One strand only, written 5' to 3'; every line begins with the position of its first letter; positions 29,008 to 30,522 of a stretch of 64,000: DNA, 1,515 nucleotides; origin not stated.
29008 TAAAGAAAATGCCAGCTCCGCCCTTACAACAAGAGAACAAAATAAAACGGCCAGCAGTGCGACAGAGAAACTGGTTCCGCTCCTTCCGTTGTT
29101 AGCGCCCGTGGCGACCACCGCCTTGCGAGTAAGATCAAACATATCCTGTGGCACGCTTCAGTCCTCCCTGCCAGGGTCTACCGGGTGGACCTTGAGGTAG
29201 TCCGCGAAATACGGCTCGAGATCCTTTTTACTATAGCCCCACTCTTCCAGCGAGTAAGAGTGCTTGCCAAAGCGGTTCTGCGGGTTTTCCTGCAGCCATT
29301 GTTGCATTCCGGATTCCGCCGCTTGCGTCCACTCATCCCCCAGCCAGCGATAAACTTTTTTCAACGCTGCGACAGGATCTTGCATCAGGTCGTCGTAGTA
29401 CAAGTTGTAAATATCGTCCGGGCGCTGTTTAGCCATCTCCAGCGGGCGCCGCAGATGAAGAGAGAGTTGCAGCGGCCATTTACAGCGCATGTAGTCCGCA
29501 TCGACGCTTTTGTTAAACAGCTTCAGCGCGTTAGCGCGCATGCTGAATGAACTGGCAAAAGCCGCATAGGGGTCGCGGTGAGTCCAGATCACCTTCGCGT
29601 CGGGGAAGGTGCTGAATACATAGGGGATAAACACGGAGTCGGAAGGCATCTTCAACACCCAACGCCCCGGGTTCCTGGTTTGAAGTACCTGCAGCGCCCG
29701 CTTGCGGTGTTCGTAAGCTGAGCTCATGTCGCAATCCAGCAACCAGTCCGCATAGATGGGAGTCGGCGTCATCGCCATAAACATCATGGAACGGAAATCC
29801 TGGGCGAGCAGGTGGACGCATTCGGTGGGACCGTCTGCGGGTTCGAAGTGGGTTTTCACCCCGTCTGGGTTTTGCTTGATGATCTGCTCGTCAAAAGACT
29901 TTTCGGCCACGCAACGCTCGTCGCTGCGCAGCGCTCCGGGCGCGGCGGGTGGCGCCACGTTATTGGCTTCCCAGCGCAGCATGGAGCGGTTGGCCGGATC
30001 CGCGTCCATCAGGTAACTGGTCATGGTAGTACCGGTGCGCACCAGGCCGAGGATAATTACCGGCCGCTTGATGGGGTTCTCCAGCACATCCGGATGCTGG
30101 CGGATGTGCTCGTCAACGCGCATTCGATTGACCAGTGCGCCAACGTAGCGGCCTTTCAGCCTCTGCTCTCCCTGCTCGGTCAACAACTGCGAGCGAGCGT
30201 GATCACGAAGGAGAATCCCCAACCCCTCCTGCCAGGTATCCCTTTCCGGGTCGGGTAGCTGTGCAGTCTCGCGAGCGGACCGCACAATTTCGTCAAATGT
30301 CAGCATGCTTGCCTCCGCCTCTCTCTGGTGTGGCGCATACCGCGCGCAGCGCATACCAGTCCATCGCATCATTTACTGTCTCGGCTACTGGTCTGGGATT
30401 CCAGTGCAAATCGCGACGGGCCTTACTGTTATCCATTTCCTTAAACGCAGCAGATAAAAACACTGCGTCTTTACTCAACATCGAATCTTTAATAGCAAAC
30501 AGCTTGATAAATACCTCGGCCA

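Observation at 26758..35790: Tightly coupled thiolase / orphan E2 core / sulfatase / 3beta-HSD-like / sulfotransferase / sulfatase gene block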

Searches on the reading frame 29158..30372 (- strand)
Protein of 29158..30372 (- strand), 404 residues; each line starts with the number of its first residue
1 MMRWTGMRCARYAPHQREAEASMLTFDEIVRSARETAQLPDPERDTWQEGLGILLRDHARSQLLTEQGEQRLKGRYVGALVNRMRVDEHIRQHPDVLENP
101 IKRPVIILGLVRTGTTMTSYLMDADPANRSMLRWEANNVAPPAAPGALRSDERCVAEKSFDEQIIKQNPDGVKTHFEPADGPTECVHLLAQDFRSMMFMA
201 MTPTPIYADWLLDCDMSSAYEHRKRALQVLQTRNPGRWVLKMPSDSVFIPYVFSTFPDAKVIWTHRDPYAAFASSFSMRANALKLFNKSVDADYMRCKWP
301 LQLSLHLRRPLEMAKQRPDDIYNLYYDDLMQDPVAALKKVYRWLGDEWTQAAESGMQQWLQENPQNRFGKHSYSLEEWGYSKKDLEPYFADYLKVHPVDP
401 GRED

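Call 4: search_protein_families(library=pfam, proteins=[window:29158-30372:-])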
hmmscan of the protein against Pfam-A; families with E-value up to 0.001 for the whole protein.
window:29158-30372:- (404 aa): 2 families
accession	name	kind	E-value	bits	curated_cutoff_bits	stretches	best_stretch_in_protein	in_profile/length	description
PF13469.12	Sulfotransfer_3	-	2.3e-37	129.8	27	1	104-349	1-215/216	Sulfotransferase family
PF00685.33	Sulfotransfer_1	-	2.1e-08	34.3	22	1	103-364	2-200/255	Sulfotransferase domain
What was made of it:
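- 29158..30306 (-): Stf9-like PAPS-type sulfotransferase (Sulfotransfer_3), cytoplasmic. PF13469 at 130 bits (call 4).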

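Call 5: search_protein_families(library=ncbifam, proteins=[window:29158-30372:-])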
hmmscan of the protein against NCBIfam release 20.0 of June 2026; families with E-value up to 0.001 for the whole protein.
window:29158-30372:- (404 aa): 0 families

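Call 12: find_encoding_contigs(protein=window:29158-30306:-, flank=10000, max_places=6)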
Protein window:29158-30306:- (382 aa): 2 contigs read that carry it; 2 places shown.
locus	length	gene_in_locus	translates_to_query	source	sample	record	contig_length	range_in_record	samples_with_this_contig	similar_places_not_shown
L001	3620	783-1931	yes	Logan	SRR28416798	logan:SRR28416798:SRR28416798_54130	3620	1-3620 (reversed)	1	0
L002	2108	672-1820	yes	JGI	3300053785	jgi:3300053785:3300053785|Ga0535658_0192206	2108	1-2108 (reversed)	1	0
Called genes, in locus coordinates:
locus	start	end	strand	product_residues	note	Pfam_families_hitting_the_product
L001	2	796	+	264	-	?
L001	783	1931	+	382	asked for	PF00685:Sulfotransfer_1, PF13469:Sulfotransfer_3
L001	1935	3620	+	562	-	?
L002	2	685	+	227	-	?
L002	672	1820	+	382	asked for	PF00685:Sulfotransfer_1, PF13469:Sulfotransfer_3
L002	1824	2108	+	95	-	?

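Call 19: find_homologous_proteins(query=window:29158-30306:-)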
Query window:29158-30306:- (382 aa): 536 proteins with E <= 0.001 among 3813 candidates; the best 120 are listed.
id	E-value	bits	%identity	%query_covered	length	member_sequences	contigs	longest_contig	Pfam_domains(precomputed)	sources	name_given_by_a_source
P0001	6.3e-241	817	90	100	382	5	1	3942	PF13469.13,PF00685.34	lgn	-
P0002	3.9e-228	775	85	100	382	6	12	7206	PF13469.13,PF00685.34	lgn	-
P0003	2.8e-221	753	82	100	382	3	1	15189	PF13469.13,PF00685.34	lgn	-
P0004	6.5e-217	738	82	99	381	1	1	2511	PF13469.13,PF00685.34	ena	-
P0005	7.2e-217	738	81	98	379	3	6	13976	PF13469.13,PF00685.34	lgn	-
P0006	1.7e-216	737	81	98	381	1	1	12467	PF13469.13,PF00685.34,PF17784.8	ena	-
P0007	7.9e-215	731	80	99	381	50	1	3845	PF13469.13,PF00685.34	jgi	-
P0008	1.5e-213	727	80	98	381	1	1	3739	PF13469.13,PF00685.34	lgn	-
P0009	2.4e-206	703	76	99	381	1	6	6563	PF13469.13,PF00685.34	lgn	-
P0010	9.1e-206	701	75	100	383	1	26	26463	PF13469.13,PF00685.34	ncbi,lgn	-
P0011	1.2e-205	701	76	98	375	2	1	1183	PF13469.13,PF00685.34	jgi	jgi:hypothetical protein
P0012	1.8e-205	700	75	100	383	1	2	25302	PF13469.13,PF00685.34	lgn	-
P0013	2.1e-205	700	75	99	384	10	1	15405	PF13469.13,PF00685.34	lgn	-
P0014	3.0e-205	700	75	100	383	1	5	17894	PF13469.13,PF00685.34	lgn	-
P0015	1.1e-204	698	76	99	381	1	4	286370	PF13469.13,PF00685.34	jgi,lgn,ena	-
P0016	2.2e-204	697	75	100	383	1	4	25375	PF13469.13,PF00685.34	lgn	-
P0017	5.7e-204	696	76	98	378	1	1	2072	PF13469.13,PF00685.34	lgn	-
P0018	1.1e-201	688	74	99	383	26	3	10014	PF13469.13,PF00685.34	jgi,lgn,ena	-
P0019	1.5e-201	688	74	99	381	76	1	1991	PF13469.13,PF00685.34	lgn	-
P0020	3.1e-200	683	73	99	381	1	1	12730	PF13469.13,PF00685.34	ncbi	-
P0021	1.9e-199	681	75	98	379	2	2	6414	PF13469.13,PF00685.34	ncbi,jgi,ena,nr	ncbi:MAG: sulfotransferase [Gammaproteobacteria bacterium]|nr:sulfotransferase [Gammaproteobacteria 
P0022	4.6e-199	679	73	98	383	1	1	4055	PF13469.13,PF00685.34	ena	-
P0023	1.1e-198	678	74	98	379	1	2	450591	PF13469.13,PF00685.34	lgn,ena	-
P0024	1.6e-198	678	74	99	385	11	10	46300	PF13469.13,PF00685.34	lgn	-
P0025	2.3e-198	677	75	98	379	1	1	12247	PF13469.13,PF00685.34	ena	-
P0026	4.6e-198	676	74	99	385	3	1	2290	PF13469.13,PF00685.34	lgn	-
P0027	5.8e-198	676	73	98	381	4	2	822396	PF13469.13,PF00685.34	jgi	jgi:Sulfotransferase family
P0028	6.7e-198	676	73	99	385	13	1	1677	PF13469.13,PF00685.34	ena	-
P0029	8.0e-198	675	72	99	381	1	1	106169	PF13469.13,PF00685.34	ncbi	-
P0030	9.0e-198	675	73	99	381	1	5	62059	PF13469.13,PF00685.34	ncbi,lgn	-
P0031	2.9e-197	673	74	98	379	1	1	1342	PF13469.13,PF00685.34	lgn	-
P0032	6.3e-197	672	74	98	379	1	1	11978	PF13469.13,PF00685.34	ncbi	-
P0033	3.2e-196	670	73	98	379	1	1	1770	PF13469.13,PF00685.34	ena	-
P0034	3.7e-196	670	72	99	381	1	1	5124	PF13469.13,PF00685.34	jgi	jgi:hypothetical protein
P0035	3.9e-196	670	72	99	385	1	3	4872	PF13469.13,PF00685.34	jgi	jgi:Sulfotransferase family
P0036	8.4e-196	669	72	100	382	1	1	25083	PF13469.13,PF00685.34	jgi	jgi:hypothetical protein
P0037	1.2e-195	668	73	98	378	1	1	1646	PF13469.13,PF00685.34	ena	-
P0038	5.3e-195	666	73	98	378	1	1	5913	PF13469.13,PF00685.34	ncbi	-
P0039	6.1e-195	666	72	98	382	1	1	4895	PF13469.13,PF00685.34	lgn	-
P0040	1.7e-194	664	73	98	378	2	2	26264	PF13469.13,PF00685.34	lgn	-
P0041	2.1e-193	661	71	100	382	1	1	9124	PF13469.13,PF00685.34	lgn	-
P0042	2.3e-193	661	71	99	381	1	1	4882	PF13469.13,PF00685.34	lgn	-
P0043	4.4e-193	660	72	98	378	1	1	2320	PF13469.13,PF00685.34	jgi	-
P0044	8.8e-193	659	71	98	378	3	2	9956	PF13469.13,PF00685.34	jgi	jgi:hypothetical protein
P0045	2.3e-192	657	71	98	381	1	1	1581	PF13469.13,PF00685.34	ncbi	-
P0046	2.6e-192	657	73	98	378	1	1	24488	PF13469.13,PF00685.34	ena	-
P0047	8.3e-192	655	73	98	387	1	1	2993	PF13469.13,PF00685.34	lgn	-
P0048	1.1e-191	655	69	100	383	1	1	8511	PF13469.13,PF00685.34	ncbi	-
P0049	3.2e-191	654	71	99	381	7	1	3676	PF13469.13,PF00685.34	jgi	-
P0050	5.6e-191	653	70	98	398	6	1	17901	PF13469.13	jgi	jgi:hypothetical protein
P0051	2.4e-189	647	70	98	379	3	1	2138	PF13469.13,PF00685.34,PF17784.8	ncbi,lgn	-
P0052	2.7e-189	647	70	99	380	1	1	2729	PF13469.13,PF00685.34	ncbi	-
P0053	2.1e-187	641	69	98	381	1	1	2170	PF13469.13,PF00685.34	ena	-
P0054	1.7e-186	638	71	98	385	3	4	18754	PF13469.13,PF00685.34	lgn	-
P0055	1.7e-186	638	68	98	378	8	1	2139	PF13469.13,PF00685.34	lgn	-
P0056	2.7e-185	634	70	96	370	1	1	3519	PF13469.13,PF00685.34,PF17784.8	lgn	-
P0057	2.9e-185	634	68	98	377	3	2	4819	PF13469.13,PF00685.34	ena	-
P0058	1.7e-184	631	69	98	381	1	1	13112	PF13469.13,PF00685.34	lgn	-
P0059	5.7e-184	630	68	98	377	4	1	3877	PF13469.13,PF00685.34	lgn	-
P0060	2.6e-182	624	67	99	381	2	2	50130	PF13469.13,PF00685.34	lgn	-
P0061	1.2e-181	622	69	98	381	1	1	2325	PF13469.13,PF00685.34,PF17784.8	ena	-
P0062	1.3e-180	619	66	98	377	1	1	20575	PF13469.13,PF00685.34,PF17784.8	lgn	-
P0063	6.1e-180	616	70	98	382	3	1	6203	PF13469.13,PF00685.34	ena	-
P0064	1.3e-179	615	69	98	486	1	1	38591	PF13469.13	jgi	jgi:Sulfotransferase family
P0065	1.8e-179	615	68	99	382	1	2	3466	PF13469.13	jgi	jgi:hypothetical protein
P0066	2.3e-178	611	67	98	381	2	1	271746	PF13469.13,PF00685.34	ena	-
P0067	3.8e-177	607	65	100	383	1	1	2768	PF13469.13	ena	-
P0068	1.3e-176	606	66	98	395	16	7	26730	PF13469.13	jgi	-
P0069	1.6e-176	605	69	94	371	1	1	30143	PF13469.13,PF00685.34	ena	-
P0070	3.1e-176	604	66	98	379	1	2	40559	PF13469.13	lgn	-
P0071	7.2e-176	603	67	98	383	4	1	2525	PF13469.13,PF00685.34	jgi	jgi:hypothetical protein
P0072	7.6e-176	603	64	98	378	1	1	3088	PF18312.7,PF13469.13,PF00685.34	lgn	-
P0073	2.0e-175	602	64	99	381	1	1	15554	PF13469.13,PF00685.34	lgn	-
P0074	2.0e-175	602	66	98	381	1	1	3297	PF13469.13,PF00685.34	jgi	-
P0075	2.1e-175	601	65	99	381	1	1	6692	PF13469.13,PF00685.34,PF17784.8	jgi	jgi:hypothetical protein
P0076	3.2e-175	601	66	99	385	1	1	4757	PF13469.13,PF00685.34,PF17784.8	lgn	-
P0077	3.5e-175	601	66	98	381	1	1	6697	PF13469.13,PF00685.34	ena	-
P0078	3.7e-175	601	66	99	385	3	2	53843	PF13469.13,PF00685.34,PF17784.8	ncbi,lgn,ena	-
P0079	4.4e-175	600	66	98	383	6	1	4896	PF13469.13,PF00685.34,PF17784.8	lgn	-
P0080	7.8e-175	600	64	99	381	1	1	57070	PF13469.13,PF00685.34,PF17784.8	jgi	jgi:hypothetical protein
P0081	8.1e-175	600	66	99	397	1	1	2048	PF13469.13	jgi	jgi:hypothetical protein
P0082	1.6e-174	599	66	98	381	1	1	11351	PF13469.13,PF00685.34,PF17784.8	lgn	-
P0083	1.9e-174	598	64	99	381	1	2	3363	PF13469.13,PF00685.34,PF17784.8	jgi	jgi:hypothetical protein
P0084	2.1e-174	598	66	99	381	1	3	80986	PF13469.13,PF00685.34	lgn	-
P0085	2.7e-174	598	66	98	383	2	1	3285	PF13469.13,PF00685.34,PF17784.8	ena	-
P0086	3.1e-174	598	65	98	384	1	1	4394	PF13469.13,PF00685.34,PF17784.8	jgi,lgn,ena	-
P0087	3.5e-174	597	66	100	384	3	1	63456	PF13469.13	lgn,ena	-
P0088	5.0e-174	597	64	99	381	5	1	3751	PF13469.13,PF00685.34,PF17784.8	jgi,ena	-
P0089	1.6e-173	595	65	99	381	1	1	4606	PF13469.13,PF00685.34,PF17784.8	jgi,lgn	jgi:hypothetical protein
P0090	2.6e-173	595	65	98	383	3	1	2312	PF13469.13,PF00685.34,PF17784.8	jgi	-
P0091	3.0e-173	594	64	99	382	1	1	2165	PF13469.13,PF00685.34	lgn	-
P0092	3.3e-173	594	65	99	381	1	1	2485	PF13469.13,PF00685.34,PF17784.8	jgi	jgi:hypothetical protein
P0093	4.6e-173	594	65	99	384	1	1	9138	PF13469.13,PF00685.34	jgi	jgi:hypothetical protein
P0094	5.0e-173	594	65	98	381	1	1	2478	PF13469.13,PF00685.34,PF17784.8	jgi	jgi:hypothetical protein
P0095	6.6e-173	593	65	99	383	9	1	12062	PF13469.13,PF00685.34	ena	-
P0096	7.8e-173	593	64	99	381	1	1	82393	PF13469.13,PF00685.34,PF17784.8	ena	-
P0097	9.9e-173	593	65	100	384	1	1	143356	PF13469.13,PF00685.34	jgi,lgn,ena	-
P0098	2.5e-172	591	64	99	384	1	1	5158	PF13469.13,PF00685.34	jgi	jgi:hypothetical protein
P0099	2.9e-172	591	65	98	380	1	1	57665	PF13469.13,PF00685.34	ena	-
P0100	3.2e-172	591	65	98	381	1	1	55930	PF13469.13,PF00685.34,PF17784.8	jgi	jgi:hypothetical protein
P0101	3.5e-172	591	65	100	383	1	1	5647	PF13469.13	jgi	jgi:hypothetical protein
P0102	8.4e-172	590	64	98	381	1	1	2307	PF13469.13,PF00685.34,PF17784.8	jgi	jgi:hypothetical protein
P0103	8.9e-172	590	65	98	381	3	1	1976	PF13469.13,PF00685.34,PF17784.8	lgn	-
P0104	9.0e-172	590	64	99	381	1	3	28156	PF13469.13,PF00685.34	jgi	jgi:hypothetical protein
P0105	9.1e-172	590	64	99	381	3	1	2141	PF13469.13,PF00685.34,PF17784.8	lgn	-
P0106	1.4e-171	589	63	99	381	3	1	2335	PF13469.13,PF00685.34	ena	-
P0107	1.5e-171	589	66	98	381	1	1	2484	PF13469.13,PF00685.34,PF17784.8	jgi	jgi:hypothetical protein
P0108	2.3e-171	588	64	98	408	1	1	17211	PF13469.13,PF00685.34,PF17784.8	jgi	jgi:hypothetical protein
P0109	2.5e-171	588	63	99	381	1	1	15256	PF13469.13,PF00685.34,PF17784.8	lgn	-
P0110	2.6e-171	588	62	99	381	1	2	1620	PF13469.13,PF00685.34,PF17784.8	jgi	jgi:hypothetical protein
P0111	3.3e-171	588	64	99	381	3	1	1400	PF13469.13,PF00685.34,PF17784.8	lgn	-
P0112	3.5e-171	588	66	98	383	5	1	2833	PF13469.13,PF00685.34,PF17784.8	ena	-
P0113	5.1e-171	587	64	98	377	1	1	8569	PF13469.13,PF00685.34,PF17784.8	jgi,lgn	jgi:hypothetical protein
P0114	5.8e-171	587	64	98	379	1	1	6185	PF13469.13,PF00685.34,PF17784.8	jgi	-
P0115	7.6e-171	586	64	99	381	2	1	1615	PF13469.13,PF00685.34,PF17784.8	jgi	jgi:hypothetical protein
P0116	7.8e-171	586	64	99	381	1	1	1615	PF13469.13,PF00685.34,PF17784.8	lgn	-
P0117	8.7e-171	586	65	99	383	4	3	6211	PF13469.13,PF00685.34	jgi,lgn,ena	-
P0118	9.9e-171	586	66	98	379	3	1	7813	PF13469.13,PF00685.34,PF17784.8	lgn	-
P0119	1.0e-170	586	63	99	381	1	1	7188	PF13469.13,PF00685.34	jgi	jgi:hypothetical protein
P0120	1.2e-170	586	65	98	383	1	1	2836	PF13469.13,PF00685.34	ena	-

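Call 20: find_encoding_contigs(protein=P0027, flank=10000, max_places=2)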
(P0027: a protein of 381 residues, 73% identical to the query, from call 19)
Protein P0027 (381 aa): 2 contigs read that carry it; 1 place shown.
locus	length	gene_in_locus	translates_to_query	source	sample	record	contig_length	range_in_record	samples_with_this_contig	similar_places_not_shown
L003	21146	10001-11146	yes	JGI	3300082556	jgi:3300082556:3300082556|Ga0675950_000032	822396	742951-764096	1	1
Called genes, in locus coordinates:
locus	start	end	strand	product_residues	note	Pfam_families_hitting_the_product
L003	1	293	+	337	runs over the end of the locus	PF12625:Arabinose_bd, PF12833:HTH_18, PF00165:HTH_AraC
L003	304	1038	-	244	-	PF00106:adh_short, PF08659:KR, PF13561:adh_short_C2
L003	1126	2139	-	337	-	PF08240:ADH_N, PF00107:ADH_zinc_N, PF13602:ADH_zinc_N_2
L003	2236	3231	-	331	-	PF00903:Glyoxalase (faint)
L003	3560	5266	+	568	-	PF00924:MS_channel_2nd, PF21082:MS_channel_3rd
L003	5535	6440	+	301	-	PF02737:3HCDH_N, PF00725:3HCDH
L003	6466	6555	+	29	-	-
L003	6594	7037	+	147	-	PF00293:NUDIX, PF14815:NUDIX_4 (faint)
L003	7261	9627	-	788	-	PF07715:Plug, PF00593:TonB_dep_Rec_b-barrel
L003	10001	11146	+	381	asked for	PF00685:Sulfotransfer_1 (weak), PF13469:Sulfotransfer_3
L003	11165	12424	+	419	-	PF00753:Lactamase_B, PF14863:Alkyl_sulf_dimr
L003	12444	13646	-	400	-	PF00144:Beta-lactamase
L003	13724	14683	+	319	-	PF11376:DUF3179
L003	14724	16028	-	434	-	PF07992:Pyr_redox_2 (weak), PF01946:Thi4 (weak), PF01266:DAO, PF12831:FAD_oxidored (weak)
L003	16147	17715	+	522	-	PF00890:FAD_binding_2 (faint), PF01266:DAO (weak), PF01946:Thi4 (weak), PF03486:HI0933_like (faint), PF13450:NAD_binding_8, PF01593:Amino_oxidase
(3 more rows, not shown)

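Call 21: find_encoding_contigs(protein=P0066, flank=10000, max_places=2)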
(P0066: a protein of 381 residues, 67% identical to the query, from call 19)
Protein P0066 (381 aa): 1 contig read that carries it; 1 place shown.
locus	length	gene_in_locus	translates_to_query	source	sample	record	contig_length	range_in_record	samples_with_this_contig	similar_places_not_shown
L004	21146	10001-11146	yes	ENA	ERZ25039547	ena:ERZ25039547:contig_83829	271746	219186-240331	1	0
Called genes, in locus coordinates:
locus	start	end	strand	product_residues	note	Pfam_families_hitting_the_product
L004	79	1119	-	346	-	-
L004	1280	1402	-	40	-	-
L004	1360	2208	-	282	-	PF13570:Beta-prop_ACSF4 (faint), PF01011:PQQ, PF13360:PQQ_2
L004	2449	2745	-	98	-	PF01011:PQQ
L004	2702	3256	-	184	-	PF01011:PQQ, PF13360:PQQ_2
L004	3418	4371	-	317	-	PF00126:HTH_1, PF03466:LysR_substrate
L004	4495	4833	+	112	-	PF00108:Thiolase_N (weak)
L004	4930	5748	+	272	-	PF00108:Thiolase_N, PF02803:Thiolase_C, PF22691:Thiolase_C_1 (faint)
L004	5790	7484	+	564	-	PF00732:GMC_oxred_N, PF05199:GMC_oxred_C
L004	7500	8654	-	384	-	PF00753:Lactamase_B, PF14863:Alkyl_sulf_dimr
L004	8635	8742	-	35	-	-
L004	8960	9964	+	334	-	PF08240:ADH_N, PF00107:ADH_zinc_N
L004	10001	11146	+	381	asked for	PF00685:Sulfotransfer_1 (weak), PF13469:Sulfotransfer_3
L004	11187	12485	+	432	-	PF06779:MFS_4 (weak), PF07690:MFS_1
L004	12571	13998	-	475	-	PF04389:Peptidase_M28, PF01546:Peptidase_M20, PF07687:M20_dimer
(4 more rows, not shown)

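Call 22: find_encoding_contigs(protein=P0097, flank=10000, max_places=2)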
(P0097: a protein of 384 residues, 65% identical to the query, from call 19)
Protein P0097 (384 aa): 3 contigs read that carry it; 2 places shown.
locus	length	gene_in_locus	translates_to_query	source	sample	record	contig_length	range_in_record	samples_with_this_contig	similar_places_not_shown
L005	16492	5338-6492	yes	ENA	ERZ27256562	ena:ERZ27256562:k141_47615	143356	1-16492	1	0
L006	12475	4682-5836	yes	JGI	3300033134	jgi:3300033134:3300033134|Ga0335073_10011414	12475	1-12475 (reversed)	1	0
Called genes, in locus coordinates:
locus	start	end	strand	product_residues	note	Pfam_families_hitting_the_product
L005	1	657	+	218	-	?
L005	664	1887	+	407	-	PF00685:Sulfotransfer_1 (weak), PF13469:Sulfotransfer_3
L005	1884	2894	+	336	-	PF08240:ADH_N, PF16912:Glu_dehyd_C (weak), PF00107:ADH_zinc_N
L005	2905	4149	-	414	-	PF00753:Lactamase_B, PF14863:Alkyl_sulf_dimr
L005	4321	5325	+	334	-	PF08240:ADH_N, PF16912:Glu_dehyd_C (faint), PF00107:ADH_zinc_N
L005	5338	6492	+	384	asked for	PF00685:Sulfotransfer_1 (weak), PF13469:Sulfotransfer_3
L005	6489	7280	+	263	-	PF00106:adh_short, PF08659:KR, PF13561:adh_short_C2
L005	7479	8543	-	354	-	PF01408:GFO_IDH_MocA, PF22725:GFO_IDH_MocA_C3, PF02894:GFO_IDH_MocA_C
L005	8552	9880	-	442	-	PF04909:Amidohydro_2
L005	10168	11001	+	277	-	PF00106:adh_short (weak), PF13561:adh_short_C2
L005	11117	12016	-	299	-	PF11136:DUF2889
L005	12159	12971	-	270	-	PF02668:TauD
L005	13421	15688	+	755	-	PF07715:Plug, PF00593:TonB_dep_Rec_b-barrel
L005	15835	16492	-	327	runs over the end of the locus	PF08240:ADH_N, PF00107:ADH_zinc_N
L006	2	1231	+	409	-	?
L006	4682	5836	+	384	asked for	PF00685:Sulfotransfer_1 (weak), PF13469:Sulfotransfer_3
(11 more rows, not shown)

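Call 27: find_encoding_contigs(protein=P0003, flank=10000, max_places=2)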
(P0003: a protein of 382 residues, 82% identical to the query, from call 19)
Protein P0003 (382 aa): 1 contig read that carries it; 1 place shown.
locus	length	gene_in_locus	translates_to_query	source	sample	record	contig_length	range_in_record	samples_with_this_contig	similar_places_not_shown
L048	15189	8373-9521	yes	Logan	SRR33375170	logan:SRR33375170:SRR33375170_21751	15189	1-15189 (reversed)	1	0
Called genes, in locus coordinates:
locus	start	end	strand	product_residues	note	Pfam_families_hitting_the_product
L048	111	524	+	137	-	PF07110:EthD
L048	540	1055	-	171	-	PF04075:F420H2_quin_red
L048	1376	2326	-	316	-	PF00753:Lactamase_B, PF12706:Lactamase_B_2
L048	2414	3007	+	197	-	PF00440:TetR_N, PF16925:TetR_C_13 (weak)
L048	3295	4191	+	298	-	-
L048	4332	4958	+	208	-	PF00589:Phage_integrase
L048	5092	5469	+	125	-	-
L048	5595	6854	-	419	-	PF00753:Lactamase_B (weak), PF14863:Alkyl_sulf_dimr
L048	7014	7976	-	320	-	PF00165:HTH_AraC (weak), PF12833:HTH_18, PF00165:HTH_AraC (weak)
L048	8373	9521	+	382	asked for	PF00685:Sulfotransfer_1 (weak), PF13469:Sulfotransfer_3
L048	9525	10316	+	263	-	PF00106:adh_short, PF08659:KR, PF13561:adh_short_C2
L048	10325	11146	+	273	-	PF03446:NAD_binding_2, PF03807:F420_oxidored (faint), PF14833:NAD_binding_11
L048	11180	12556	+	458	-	PF05977:MFS_3 (weak), PF07690:MFS_1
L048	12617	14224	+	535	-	PF03662:Glyco_hydro_79n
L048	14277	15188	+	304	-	?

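Call 28: find_encoding_contigs(protein=P0010, flank=10000, max_places=2)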
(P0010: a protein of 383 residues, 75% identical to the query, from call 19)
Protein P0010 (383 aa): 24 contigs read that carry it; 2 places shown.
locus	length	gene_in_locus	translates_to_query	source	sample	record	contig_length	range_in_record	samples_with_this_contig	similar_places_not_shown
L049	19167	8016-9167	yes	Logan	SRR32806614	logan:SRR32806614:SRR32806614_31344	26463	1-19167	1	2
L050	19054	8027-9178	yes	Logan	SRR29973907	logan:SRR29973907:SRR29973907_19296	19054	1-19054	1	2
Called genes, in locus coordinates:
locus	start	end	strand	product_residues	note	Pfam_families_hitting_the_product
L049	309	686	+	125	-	PF04304:DUF454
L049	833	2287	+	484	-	PF00171:Aldedh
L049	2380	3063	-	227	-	PF00440:TetR_N, PF14246:TetR_C_7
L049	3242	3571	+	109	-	PF00111:Fer2 (weak)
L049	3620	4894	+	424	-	PF00067:p450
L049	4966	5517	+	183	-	PF13669:Glyoxalase_4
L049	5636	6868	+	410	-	PF00753:Lactamase_B, PF14863:Alkyl_sulf_dimr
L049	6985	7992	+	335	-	PF08240:ADH_N, PF16912:Glu_dehyd_C (faint), PF00107:ADH_zinc_N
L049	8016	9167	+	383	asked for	PF00685:Sulfotransfer_1, PF13469:Sulfotransfer_3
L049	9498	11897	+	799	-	PF07715:Plug, PF00593:TonB_dep_Rec_b-barrel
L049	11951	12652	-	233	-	PF00440:TetR_N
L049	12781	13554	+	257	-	PF00106:adh_short, PF08659:KR, PF23441:SDR, PF13561:adh_short_C2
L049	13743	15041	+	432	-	PF07690:MFS_1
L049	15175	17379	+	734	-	PF07715:Plug, PF00593:TonB_dep_Rec_b-barrel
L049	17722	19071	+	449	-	-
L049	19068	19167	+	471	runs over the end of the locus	PF05893:LuxC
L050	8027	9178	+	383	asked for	PF00685:Sulfotransfer_1, PF13469:Sulfotransfer_3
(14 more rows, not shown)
